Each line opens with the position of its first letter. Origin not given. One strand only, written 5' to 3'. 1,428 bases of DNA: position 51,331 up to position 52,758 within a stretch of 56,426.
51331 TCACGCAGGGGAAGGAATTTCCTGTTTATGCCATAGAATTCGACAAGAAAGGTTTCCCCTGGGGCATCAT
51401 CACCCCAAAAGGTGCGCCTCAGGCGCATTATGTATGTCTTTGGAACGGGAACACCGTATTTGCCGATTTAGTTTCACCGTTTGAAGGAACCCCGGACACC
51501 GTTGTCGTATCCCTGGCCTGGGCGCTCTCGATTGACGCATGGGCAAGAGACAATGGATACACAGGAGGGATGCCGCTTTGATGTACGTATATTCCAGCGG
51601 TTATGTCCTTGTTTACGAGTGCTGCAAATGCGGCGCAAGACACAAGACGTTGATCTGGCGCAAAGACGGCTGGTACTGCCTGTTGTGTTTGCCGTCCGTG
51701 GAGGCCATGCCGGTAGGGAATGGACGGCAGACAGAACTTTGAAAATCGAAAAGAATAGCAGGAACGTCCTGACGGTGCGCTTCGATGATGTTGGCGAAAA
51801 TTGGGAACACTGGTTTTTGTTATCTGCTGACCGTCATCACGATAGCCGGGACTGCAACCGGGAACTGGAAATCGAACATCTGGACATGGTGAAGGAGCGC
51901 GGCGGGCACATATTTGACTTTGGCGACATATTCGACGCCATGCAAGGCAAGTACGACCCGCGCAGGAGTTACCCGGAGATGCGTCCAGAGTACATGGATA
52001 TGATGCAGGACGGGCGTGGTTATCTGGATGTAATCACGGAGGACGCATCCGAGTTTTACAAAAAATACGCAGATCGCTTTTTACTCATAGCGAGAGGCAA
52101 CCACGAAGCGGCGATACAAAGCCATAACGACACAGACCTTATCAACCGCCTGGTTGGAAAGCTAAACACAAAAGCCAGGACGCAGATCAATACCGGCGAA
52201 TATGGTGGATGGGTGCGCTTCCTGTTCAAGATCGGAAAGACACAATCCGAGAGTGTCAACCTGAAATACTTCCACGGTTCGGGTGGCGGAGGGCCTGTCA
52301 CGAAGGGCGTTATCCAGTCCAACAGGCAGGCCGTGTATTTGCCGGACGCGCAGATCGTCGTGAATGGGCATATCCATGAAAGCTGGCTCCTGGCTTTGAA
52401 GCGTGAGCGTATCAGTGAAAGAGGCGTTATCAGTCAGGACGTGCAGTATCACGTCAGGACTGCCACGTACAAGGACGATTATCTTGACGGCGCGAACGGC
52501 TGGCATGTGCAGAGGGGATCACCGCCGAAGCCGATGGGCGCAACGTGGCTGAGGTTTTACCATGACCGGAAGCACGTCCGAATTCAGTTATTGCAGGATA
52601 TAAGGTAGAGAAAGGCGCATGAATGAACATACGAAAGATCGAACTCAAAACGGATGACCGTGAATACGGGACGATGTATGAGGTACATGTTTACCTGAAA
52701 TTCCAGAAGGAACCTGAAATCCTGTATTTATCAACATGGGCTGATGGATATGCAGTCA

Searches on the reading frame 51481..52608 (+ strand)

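Call 85: search_protein_families(library=phrogs, proteins=[window:51481-52608:+], max_evalue=0.001)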
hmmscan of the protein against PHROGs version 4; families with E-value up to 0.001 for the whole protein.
window:51481-52608:+ (375 aa): 1 family
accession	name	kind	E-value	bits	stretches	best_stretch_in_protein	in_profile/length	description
phrog_7339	-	DNA, RNA and nucleotide metabolism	5.1e-09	36.8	1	113-332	33-233/263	DNA repair exonuclease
